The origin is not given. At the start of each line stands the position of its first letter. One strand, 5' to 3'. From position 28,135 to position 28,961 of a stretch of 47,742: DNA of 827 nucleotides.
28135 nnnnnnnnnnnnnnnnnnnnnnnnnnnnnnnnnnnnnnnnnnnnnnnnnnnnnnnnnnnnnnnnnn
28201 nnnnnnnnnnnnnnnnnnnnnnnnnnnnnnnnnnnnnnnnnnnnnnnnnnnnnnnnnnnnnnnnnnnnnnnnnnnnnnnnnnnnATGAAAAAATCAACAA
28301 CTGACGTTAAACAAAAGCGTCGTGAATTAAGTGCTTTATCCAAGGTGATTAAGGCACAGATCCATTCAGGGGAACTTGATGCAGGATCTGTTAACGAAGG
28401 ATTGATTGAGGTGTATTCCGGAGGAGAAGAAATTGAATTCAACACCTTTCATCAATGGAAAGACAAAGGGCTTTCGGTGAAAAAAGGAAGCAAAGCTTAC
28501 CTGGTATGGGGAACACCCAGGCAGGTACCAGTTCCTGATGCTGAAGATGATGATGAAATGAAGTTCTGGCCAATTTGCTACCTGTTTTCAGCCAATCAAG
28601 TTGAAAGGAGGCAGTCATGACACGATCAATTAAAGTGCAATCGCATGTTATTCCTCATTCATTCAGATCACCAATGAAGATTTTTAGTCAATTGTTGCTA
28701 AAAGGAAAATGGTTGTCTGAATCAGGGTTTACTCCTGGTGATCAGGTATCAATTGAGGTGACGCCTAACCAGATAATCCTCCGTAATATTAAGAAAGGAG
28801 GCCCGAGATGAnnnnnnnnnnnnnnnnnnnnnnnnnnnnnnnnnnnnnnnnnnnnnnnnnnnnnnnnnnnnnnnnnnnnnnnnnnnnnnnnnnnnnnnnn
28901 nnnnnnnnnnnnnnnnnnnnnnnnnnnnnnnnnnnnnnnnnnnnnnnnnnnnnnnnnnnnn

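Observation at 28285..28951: Translationally coupled three-gene operon (ArdC-N-like, SymE-like and a 47-aa acidic protein) with strong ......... ribosome-binding sites in an otherwise SD-poor genome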

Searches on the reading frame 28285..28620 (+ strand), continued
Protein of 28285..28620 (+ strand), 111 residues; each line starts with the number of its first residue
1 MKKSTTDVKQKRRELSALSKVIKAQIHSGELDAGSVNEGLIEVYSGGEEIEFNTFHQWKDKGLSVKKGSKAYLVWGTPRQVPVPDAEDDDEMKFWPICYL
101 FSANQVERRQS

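Call 79: predict_structure(alignment_id=A7)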
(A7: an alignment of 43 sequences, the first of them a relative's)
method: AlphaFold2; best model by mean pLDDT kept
length: 237 residues; sequences in the alignment: 43
mean_pLDDT: 74.9   pTM: 0.50
mean pLDDT of the five models: 74.9, 74.9, 74.4, 72.6, 71.8
residues with pLDDT >= 90: 83; 70-90: 67; 50-70: 39; < 50: 48
segments of 3 or more residues with pLDDT < 50: 1-5, 11-32, 71-74, 76-78, 90-94, 215-219
pLDDT, mean of each block of 10 residues (from residue 1): 48 41 37 63 80 74 76 49 52 57 85 81 79 93 96 98 98 98 98 97 67 51 89 98
secondary structure, 60 per line:
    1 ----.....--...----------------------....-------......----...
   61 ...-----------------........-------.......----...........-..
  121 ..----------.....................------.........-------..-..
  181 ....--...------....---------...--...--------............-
elements in order: E5-9 H37-40 E48-53 E58-63 H81-88 H96-102 H107-117 H119-122 H133-153 H160-168 H179-184 E187-189 E196-199 E225-230 E234-236

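Call 93: search_protein_families(library=pfam, proteins=[L009:5272-5724:+, L007:5378-5836:+], max_evalue=0.1)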
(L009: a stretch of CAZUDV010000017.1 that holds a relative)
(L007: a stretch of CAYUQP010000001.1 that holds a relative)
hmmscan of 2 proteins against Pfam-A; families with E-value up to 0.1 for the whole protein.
L009:5272-5724:+ (151 aa): 2 families
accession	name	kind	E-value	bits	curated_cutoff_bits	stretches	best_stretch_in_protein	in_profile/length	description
PF04002.20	RadC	-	1.4e-38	132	22.1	1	32-150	4-121/121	RadC-like JAB domain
PF14464.11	Prok-JAB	-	0.00064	20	25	1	76-125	46-95/114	Prokaryotic homologs of the JAB domain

L007:5378-5836:+ (153 aa): 3 families
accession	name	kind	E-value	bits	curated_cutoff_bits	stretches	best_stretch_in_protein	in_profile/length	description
PF04002.20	RadC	-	1.9e-39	134.8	22.1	1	33-152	3-121/121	RadC-like JAB domain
PF14464.11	Prok-JAB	-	7.1e-05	23.1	25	1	51-127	18-95/114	Prokaryotic homologs of the JAB domain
PF04083.22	Abhydro_lipase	-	0.054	13.5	27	0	67-97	26-58/63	Partial alpha/beta-hydrolase lipase region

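Call 94: search_protein_families(library=phrogs, proteins=[L009:5272-5724:+], max_evalue=0.1)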
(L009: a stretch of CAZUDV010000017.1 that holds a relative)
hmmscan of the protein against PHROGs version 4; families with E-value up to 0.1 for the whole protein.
L009:5272-5724:+ (151 aa): 2 families
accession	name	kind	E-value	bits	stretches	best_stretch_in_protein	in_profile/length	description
phrog_10276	-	DNA, RNA and nucleotide metabolism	8.1e-33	114.6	1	42-150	44-152/153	DNA repair protein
phrog_5556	-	tail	0.065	14.1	1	53-118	41-105/148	tail protein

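Call 97: search_protein_families(library=pfam, proteins=[L007:596-3535:-, L007:6050-7336:-, L007:7438-8286:-], max_evalue=0.001)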
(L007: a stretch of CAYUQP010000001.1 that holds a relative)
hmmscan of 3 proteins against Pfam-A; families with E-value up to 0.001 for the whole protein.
L007:596-3535:- (979 aa): 6 families
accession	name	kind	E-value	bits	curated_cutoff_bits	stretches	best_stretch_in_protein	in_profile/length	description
PF07669.17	Eco57I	-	9.8e-34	117.3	25.3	1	453-637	1-171/171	Eco57I restriction-modification methylase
PF02384.22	N6_Mtase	-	5.8e-19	69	20.4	1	326-677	4-260/311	N-6 DNA Methylase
PF20473.4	MmeI_Mtase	-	9.1e-13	48.4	27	1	388-556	16-146/259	MmeI, DNA-methyltransferase domain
PF12950.13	TaqI_C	-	1.4e-09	38.7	26.5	1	760-908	2-117/118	TaqI-like C-terminal specificity domain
PF04313.20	HSDR_N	-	2.8e-09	37.5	25.1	1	30-142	2-196/198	Type I restriction enzyme R protein N terminus (HSDR_N)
PF01170.24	UPF0020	-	1.4e-05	25.3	22.3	0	394-484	31-108/197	RMKL-like, methyltransferase domain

L007:6050-7336:- (428 aa): 3 families
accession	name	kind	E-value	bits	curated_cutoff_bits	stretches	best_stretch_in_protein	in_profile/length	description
PF19898.4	DUF6371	-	3.3e-64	215.7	27.7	1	109-257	1-150/150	Domain of unknown function (DUF6371)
PF21957.2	Zn_ribbon_16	-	2.1e-27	95.3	27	1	4-68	1-64/65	Zinc beta-ribbon finger, putative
PF22292.1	DUF6965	-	5.4e-20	71.6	25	1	359-424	1-65/66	Domain of unknown function (DUF6965)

L007:7438-8286:- (282 aa): 1 family
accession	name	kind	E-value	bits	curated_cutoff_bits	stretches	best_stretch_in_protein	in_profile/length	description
PF13148.11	DUF3987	-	4.1e-34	118.8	27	1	2-214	151-363/364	Protein of unknown function (DUF3987)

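Call 118: search_dna_similar(query=window:28285-28617:+, collection=phages, mode=protein, max_rows=25, max_evalue=0.001)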
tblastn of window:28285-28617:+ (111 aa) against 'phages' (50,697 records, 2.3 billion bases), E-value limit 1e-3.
Records with a match: 2; places in all: 2; records where one place covers at least 80% of the query: 2.
Best place of each record, by identity: <60% 2.
By first word of the organism name: Flavobacterium 2.
By host as written in the record: Flavobacterium sp. LMO6 2.
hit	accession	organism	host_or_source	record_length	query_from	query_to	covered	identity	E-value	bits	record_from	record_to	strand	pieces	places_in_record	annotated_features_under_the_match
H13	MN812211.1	Flavobacterium phage vB_FspS_laban6-1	Flavobacterium sp. LMO6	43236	1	109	98%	41.4%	1e-17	82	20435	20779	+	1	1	hypothetical protein | type I addiction module toxin SymE family | DNA methyltransferase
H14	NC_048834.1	Flavobacterium phage vB_FspS_laban6-1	Flavobacterium sp. LMO6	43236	1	109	98%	41.4%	1e-17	82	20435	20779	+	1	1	ssDNA-binding domain-containing protein | SymE family type I addiction module toxin | N-6 DNA methylase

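Call 119: get_annotated_region(hit=H14, flank=4500)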
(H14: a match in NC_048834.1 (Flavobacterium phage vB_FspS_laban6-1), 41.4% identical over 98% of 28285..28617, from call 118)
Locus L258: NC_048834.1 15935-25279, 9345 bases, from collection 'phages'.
description: Flavobacterium phage vB_FspS_laban6-1, complete genome.
organism: Flavobacterium phage vB_FspS_laban6-1 (NCBI taxid 2686250)
taxonomy: Viruses; Duplodnaviria; Heunggongvirae; Uroviricota; Caudoviricetes; Duneviridae; Labanvirus; Labanvirus laban
host: Flavobacterium sp. LMO6; source: -; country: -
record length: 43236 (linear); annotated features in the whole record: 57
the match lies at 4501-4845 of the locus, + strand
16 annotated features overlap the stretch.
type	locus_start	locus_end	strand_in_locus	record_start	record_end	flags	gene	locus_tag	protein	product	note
CDS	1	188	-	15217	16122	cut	-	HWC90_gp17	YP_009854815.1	hypothetical protein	annotation based on sequence similarity to NCBI OYX86813.1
CDS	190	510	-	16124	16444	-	-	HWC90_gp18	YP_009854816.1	hypothetical protein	annotation based on sequence similarity to NCBI WP_093024720.1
CDS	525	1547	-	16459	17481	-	-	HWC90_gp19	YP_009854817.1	hypothetical protein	annotation based on sequence similarity to NCBI WP_026730211.1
CDS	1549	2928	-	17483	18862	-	-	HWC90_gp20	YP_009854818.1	hypothetical protein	annotation based on sequence similarity to NCBI OJX55556.1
CDS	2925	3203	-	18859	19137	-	-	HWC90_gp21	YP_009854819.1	hypothetical protein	annotation based on sequence similarity to NCBI WP_011962944.1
CDS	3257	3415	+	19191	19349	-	-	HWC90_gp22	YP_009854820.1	hypothetical protein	-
CDS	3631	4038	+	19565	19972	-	-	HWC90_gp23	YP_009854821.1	hypothetical protein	annotation based on sequence similarity to NCBI WP_026730208.1 and Pfam PF13130.5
CDS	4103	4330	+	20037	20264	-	-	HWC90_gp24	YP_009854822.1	hypothetical protein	annotation based on sequence similarity to NCBI WP_011962946.1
CDS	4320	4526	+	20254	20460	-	-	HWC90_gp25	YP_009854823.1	SymE family type I addiction module toxin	annotation based on sequence similarity to NCBI WP_094162299.1 and Pfam PF08845.9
CDS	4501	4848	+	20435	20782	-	-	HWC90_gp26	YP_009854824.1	ssDNA-binding domain-containing protein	annotation based on sequence similarity to NCBI OJX55553.1 and Pfam PF08401.10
CDS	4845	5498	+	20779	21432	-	-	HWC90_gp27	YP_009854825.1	N-6 DNA methylase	annotation based on sequence similarity to NCBI WP_143106383.1 and Pfam PF02384.15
CDS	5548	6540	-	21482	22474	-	-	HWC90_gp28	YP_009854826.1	hypothetical protein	annotation based on sequence similarity to NCBI WP_120710559.1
CDS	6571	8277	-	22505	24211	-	-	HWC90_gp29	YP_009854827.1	hypothetical protein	annotation based on sequence similarity to NCBI OYX86803.1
CDS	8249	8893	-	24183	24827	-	-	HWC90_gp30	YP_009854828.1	hypothetical protein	annotation based on sequence similarity to NCBI OYX86802.1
CDS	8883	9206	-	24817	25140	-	-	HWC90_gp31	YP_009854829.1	hypothetical protein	annotation based on sequence similarity to NCBI OYX86801.1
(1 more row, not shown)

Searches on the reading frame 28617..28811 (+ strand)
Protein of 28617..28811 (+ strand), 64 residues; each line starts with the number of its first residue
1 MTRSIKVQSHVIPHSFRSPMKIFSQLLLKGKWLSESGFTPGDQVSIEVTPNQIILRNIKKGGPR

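Call 3: search_protein_families(library=pfam, proteins=[window:28617-28811:+], max_evalue=1)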
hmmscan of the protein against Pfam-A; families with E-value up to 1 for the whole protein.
window:28617-28811:+ (64 aa): 2 families
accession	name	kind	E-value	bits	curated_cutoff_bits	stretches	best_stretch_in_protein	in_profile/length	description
PF08845.15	SymE_toxin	-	4.7e-10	39.9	29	1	22-56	19-53/54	Toxin SymE, type I toxin-antitoxin system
PF04014.23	MazE_antitoxin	-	6.5e-05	23.2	24.7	1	32-61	16-46/48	Antidote-toxin recognition MazE, bacterial antitoxin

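Call 4: search_protein_families(library=phrogs, proteins=[window:28617-28811:+], max_evalue=1)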
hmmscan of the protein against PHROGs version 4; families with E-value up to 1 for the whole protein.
window:28617-28811:+ (64 aa): 2 families
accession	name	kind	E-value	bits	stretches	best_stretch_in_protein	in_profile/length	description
phrog_20906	-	unknown function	0.00018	22.4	1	3-58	8-61/61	-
phrog_30271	-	unknown function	0.36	11.6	0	25-48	9-30/41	-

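Call 6: search_protein_families(library=ncbifam, proteins=[window:28617-28811:+], max_evalue=1)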
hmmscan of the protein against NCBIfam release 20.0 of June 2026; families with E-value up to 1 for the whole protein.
window:28617-28811:+ (64 aa): 1 family
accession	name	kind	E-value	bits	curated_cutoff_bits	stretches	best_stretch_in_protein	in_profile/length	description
NF010128.0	PRK13605.1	equivalog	1.1e-05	25.2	132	1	22-56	36-70/113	endoribonuclease SymE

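Call 7: search_protein_families(library=padloc, proteins=[window:28617-28811:+], max_evalue=1)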
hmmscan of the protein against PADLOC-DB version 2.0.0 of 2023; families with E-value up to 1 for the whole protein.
window:28617-28811:+ (64 aa): 0 families

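Call 11: find_homologous_proteins(query=window:28617-28811:+)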
Query window:28617-28811:+ (64 aa): 2 proteins with E <= 0.001 among 2 candidates.
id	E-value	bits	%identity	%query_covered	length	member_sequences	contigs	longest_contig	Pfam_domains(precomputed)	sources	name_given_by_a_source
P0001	1.1e-34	134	100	100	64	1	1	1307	PF08845.16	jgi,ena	jgi:hypothetical protein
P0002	1.4e-28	115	84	100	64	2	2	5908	PF08845.16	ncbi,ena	-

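Call 12: find_encoding_contigs(protein=P0002, flank=6000)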
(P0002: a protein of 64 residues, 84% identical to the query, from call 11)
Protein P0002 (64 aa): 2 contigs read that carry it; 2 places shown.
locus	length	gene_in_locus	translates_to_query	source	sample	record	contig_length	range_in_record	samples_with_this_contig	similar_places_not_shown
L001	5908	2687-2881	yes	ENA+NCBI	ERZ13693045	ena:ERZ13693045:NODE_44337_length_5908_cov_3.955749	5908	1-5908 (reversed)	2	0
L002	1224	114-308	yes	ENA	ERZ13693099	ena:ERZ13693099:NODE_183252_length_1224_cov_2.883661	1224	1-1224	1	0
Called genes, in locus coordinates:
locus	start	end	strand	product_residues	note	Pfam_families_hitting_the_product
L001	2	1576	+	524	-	?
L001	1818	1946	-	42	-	-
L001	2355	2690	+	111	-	-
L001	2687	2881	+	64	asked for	PF08845:SymE_toxin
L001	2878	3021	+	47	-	-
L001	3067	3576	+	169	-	-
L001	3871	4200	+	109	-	-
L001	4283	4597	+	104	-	-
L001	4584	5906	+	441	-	?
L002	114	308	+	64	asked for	PF08845:SymE_toxin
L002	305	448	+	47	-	-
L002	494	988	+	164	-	PF01381:HTH_3 (weak)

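Call 13: find_encoding_contigs(protein=P0001, flank=6000)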
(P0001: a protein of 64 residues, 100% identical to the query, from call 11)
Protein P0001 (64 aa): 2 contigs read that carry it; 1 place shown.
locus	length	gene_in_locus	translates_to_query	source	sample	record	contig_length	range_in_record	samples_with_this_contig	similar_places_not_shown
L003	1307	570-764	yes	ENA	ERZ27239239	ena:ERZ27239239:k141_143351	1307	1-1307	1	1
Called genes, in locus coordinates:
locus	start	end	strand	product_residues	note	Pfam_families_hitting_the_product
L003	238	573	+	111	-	-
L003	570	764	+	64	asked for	PF08845:SymE_toxin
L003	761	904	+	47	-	-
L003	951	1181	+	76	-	PF01381:HTH_3 (weak)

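Call 17: find_related_loci(query=window:28617-28811:+, collection=viral_contigs, flank=6000)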
Query window:28617-28811:+ (64 aa) in viral_contigs; peptide patterns used: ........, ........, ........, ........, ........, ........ (x = any residue, [..] = any of these).
71 stretches matched a pattern; 1 encode a relative of the query (tblastn E <= 1e-3); 1 distinct loci.
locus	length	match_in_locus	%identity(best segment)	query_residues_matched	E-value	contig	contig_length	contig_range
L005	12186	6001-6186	85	1-62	2e-34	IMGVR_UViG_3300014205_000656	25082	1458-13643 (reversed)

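Call 106: search_solved_structures(query=A11, max_evalue=5, show_alignments=2)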
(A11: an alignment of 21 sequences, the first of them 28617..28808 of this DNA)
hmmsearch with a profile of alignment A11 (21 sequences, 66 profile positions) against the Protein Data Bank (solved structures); distinct sequences matched with E-value up to 5: 7.
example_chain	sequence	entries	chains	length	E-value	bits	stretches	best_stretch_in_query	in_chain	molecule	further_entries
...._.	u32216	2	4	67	0.02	18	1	27-62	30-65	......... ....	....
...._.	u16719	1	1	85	0.029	17.5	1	26-62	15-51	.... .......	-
1mvf_D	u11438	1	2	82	0.031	17.4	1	27-62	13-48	PemI-like protein 1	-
1z0r_A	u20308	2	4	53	1.2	12.4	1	42-64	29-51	Transition state regulatory protein abrB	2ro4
2k1n_A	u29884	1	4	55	1.3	12.2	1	42-64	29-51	AbrB family transcriptional regulator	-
3a9i_A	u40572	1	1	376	2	11.6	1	32-50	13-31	Homocitrate synthase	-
2ztj_A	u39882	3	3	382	2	11.6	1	32-50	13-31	Homocitrate synthase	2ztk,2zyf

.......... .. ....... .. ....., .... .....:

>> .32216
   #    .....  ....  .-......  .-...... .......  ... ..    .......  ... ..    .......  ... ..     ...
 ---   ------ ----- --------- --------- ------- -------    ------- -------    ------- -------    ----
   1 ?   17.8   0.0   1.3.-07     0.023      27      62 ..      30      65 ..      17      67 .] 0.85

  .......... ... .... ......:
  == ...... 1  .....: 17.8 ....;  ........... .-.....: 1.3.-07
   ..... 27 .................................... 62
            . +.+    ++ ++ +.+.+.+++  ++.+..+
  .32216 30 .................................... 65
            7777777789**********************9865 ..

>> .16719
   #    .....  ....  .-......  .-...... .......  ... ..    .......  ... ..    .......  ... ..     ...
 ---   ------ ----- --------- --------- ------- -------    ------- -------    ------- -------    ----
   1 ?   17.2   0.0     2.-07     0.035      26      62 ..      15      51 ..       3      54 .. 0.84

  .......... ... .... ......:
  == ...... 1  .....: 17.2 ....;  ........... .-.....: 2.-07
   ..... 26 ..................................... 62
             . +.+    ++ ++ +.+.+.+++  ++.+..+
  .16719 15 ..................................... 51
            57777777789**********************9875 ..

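Call 112: find_related_loci(query=A12, collection=viral_contigs, flank=3000)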
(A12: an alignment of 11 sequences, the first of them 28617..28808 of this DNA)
Query A12 (64 aa) in viral_contigs; peptide patterns used: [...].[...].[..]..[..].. (x = any residue, [..] = any of these).
169 stretches matched a pattern; 90 encode a relative of the query (tblastn E <= 1e-3); the best 80 are kept; 80 distinct loci.
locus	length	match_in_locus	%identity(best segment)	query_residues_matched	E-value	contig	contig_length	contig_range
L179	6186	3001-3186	85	1-62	6e-33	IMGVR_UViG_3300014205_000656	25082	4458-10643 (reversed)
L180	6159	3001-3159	37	2-55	2e-9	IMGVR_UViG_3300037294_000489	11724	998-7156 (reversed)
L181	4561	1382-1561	37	1-59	3e-9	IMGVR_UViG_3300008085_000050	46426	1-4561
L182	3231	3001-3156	38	1-55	2e-8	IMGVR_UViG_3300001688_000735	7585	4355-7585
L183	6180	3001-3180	37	1-59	3e-8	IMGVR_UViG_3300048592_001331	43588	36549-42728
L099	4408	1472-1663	38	1-61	6e-8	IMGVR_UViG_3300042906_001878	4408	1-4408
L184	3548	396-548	42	2-53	6e-8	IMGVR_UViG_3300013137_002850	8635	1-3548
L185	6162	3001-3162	29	3-58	8e-8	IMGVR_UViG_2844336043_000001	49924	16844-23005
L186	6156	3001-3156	36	1-55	1e-7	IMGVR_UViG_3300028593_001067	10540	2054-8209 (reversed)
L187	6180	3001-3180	35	1-59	1e-7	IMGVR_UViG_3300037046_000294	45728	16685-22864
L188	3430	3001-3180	35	1-59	1e-7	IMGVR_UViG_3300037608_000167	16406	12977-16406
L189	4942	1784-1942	32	3-55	2e-7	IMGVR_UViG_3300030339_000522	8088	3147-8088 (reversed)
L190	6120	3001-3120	43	17-56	3e-7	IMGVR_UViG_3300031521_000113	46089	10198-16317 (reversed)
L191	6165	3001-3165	33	2-58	3e-7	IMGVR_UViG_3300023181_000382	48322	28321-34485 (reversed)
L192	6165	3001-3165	32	2-58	9e-7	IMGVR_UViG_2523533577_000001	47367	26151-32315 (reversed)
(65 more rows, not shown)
